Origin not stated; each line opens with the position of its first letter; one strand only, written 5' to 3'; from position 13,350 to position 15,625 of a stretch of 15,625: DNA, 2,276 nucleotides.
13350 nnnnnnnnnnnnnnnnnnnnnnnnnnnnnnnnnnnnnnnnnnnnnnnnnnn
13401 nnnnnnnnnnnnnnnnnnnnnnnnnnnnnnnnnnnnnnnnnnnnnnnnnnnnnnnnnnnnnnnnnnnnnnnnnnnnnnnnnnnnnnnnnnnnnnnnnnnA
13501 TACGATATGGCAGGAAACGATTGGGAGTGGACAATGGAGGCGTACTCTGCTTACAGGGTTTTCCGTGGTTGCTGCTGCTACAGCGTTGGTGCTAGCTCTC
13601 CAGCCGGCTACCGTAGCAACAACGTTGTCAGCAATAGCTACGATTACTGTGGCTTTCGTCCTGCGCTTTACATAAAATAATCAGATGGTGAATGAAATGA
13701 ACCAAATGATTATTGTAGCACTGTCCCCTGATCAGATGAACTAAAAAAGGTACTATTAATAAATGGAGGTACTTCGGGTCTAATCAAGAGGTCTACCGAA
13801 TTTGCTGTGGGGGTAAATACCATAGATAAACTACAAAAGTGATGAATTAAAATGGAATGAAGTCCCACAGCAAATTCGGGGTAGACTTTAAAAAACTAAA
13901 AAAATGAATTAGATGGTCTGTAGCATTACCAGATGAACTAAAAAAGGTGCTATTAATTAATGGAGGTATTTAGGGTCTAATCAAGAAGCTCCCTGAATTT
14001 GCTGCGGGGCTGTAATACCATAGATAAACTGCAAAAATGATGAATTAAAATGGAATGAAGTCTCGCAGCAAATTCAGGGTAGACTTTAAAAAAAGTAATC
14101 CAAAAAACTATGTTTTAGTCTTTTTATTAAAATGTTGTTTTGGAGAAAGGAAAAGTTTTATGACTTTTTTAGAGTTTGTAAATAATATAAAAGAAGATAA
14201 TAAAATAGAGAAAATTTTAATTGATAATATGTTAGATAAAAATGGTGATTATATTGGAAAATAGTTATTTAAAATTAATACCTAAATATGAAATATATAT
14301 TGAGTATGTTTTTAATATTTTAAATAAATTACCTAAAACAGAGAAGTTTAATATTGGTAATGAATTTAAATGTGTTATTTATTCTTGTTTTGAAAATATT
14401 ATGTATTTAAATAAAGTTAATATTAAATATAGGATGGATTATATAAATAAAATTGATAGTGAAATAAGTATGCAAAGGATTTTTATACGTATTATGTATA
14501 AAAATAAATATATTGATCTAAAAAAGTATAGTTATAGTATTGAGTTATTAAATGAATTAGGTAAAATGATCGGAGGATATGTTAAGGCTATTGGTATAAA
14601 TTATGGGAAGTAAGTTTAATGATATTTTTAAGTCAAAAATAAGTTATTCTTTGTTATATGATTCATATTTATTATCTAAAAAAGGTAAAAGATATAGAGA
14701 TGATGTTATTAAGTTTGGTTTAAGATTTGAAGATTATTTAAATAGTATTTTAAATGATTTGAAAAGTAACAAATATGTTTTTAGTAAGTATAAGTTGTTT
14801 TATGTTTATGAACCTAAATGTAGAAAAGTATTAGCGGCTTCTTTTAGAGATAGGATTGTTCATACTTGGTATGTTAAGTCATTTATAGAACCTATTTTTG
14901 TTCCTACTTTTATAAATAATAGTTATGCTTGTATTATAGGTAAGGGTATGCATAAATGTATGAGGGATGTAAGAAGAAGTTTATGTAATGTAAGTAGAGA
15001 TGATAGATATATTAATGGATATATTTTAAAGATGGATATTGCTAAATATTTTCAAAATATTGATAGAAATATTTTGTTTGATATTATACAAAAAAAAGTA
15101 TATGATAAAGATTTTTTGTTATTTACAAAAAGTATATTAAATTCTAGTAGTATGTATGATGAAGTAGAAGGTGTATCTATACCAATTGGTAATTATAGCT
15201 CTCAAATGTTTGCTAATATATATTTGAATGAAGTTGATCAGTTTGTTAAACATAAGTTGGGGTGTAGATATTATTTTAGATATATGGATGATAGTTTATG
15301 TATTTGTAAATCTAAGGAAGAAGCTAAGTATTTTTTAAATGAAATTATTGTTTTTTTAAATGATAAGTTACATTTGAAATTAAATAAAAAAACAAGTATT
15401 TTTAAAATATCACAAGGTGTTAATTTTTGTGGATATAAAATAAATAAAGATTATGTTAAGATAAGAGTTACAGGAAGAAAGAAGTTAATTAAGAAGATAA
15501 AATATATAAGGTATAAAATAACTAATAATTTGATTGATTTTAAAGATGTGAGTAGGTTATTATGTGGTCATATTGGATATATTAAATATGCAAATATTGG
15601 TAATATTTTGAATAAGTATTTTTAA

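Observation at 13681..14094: Two tandem ~197-nt repeats with a covariation-supported long hairpin between the DGR target gene and avd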

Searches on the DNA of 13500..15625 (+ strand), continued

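Call 85: search_with_rna_model(model_id=R1, sources=[L099, L100, L101, L102, L103, L089, L090, L091], max_evalue=10, show_alignments=5)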
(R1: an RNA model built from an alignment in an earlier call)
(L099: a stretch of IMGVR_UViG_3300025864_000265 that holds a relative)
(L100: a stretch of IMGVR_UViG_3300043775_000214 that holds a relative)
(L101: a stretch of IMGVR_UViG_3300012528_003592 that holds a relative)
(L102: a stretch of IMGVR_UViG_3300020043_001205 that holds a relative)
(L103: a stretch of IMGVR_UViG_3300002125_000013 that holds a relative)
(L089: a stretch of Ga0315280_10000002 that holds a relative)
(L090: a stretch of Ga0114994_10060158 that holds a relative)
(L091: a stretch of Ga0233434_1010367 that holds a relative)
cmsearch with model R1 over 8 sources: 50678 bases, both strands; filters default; matches with E-value up to 10: 2.
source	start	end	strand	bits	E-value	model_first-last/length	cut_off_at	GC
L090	1191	1235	-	13.3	0.54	32-75/100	no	0.29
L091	2586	2635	-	12.8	0.73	24-76/100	no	0.28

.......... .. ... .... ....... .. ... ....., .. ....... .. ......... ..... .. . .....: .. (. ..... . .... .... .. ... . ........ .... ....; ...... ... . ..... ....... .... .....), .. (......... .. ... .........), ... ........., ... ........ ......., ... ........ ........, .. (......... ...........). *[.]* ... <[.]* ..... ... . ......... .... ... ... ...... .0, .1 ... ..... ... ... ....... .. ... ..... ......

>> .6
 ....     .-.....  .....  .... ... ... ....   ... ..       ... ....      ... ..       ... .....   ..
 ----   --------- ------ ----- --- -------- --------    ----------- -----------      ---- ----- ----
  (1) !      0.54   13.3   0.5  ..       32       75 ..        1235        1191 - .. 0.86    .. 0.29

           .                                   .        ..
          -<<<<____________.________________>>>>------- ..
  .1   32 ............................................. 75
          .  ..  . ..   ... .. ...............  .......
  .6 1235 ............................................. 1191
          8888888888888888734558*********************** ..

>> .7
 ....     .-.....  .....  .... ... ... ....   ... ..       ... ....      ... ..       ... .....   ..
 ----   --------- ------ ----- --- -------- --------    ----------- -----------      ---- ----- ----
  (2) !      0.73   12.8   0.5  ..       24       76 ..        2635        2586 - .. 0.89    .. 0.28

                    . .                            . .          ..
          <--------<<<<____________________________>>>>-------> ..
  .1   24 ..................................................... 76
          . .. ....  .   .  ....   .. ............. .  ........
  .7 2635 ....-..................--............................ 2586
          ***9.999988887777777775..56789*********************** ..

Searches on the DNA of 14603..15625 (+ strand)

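Call 34: search_rna_families(sources=[L003, L006, L008, L011, L012, L017, L018, L023, L028, L034, L037, L057, L062, L065, L068, L083, L084, L050, L021], threshold=gathering)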
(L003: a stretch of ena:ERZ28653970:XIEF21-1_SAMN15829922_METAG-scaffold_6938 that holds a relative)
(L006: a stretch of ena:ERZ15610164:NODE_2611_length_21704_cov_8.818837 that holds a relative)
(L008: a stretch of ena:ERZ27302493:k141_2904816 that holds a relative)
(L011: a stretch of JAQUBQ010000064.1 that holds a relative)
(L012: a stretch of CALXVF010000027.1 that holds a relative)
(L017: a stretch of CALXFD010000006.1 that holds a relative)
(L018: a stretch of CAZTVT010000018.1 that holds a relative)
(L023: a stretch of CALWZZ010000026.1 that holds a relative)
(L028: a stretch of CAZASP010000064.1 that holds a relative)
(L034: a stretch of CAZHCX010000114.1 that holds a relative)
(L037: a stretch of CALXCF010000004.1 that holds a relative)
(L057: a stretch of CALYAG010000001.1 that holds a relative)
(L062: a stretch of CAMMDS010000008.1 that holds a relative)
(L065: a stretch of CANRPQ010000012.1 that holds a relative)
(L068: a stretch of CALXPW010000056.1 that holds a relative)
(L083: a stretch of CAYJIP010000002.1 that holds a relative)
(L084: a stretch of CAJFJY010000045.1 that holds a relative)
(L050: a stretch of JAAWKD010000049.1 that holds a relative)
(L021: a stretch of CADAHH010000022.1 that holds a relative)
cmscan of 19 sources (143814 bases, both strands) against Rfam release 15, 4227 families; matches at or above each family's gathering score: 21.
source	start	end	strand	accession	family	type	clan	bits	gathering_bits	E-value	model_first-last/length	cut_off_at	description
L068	3657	3809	+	RF02921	RT-14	Gene; sRNA;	-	123.1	48.1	5e-17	1-144/144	no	RT-14 RNA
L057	5223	5369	+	RF02921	RT-14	Gene; sRNA;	-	117.7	48.1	4.8e-16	1-144/144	no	RT-14 RNA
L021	5185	5347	+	RF02921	RT-14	Gene; sRNA;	-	108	48.1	3e-14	1-144/144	no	RT-14 RNA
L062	5162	5319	+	RF02921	RT-14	Gene; sRNA;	-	107.9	48.1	3.2e-14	1-144/144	no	RT-14 RNA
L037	3578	3730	+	RF02921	RT-14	Gene; sRNA;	-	102.3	48.1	3.5e-13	1-144/144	no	RT-14 RNA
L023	4530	4681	+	RF02921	RT-14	Gene; sRNA;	-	100.6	48.1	7.2e-13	1-144/144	no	RT-14 RNA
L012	5184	5326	+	RF02921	RT-14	Gene; sRNA;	-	93.5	48.1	1.5e-11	1-144/144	no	RT-14 RNA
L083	5184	5322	+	RF02921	RT-14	Gene; sRNA;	-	92.2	48.1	2.7e-11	1-144/144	no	RT-14 RNA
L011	4697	4854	+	RF02921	RT-14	Gene; sRNA;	-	89.9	48.1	7e-11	1-144/144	no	RT-14 RNA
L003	3064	3209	+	RF02921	RT-14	Gene; sRNA;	-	86.5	48.1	3e-10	1-144/144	no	RT-14 RNA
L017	5149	5323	+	RF02921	RT-14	Gene; sRNA;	-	84.5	48.1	7.1e-10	1-144/144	no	RT-14 RNA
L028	2938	3100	+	RF02921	RT-14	Gene; sRNA;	-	80.6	48.1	3.7e-09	1-144/144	no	RT-14 RNA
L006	2605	2697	+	RF02921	RT-14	Gene; sRNA;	-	73.1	48.1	9.1e-08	1-144/144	no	RT-14 RNA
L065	3603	3757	+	RF02921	RT-14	Gene; sRNA;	-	70.4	48.1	2.9e-07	1-144/144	no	RT-14 RNA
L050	3285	3460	+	RF02921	RT-14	Gene; sRNA;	-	69.1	48.1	5e-07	1-144/144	no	RT-14 RNA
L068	4240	4312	+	RF00005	tRNA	Gene; tRNA;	CL00001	66.5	29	6.4e-12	1-71/71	no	tRNA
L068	4353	4424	+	RF00005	tRNA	Gene; tRNA;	CL00001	64.4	29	2.4e-11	1-71/71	no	tRNA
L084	5140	5230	+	RF02921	RT-14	Gene; sRNA;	-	61.5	48.1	1.3e-05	1-144/144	no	RT-14 RNA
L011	576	647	-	RF00005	tRNA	Gene; tRNA;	CL00001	60.2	29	3.5e-10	1-71/71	no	tRNA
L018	3539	3633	+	RF02921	RT-14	Gene; sRNA;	-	56.1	48.1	0.00013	1-144/144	no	RT-14 RNA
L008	2357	2480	+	RF02921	RT-14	Gene; sRNA;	-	50.3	48.1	0.0016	1-144/144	no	RT-14 RNA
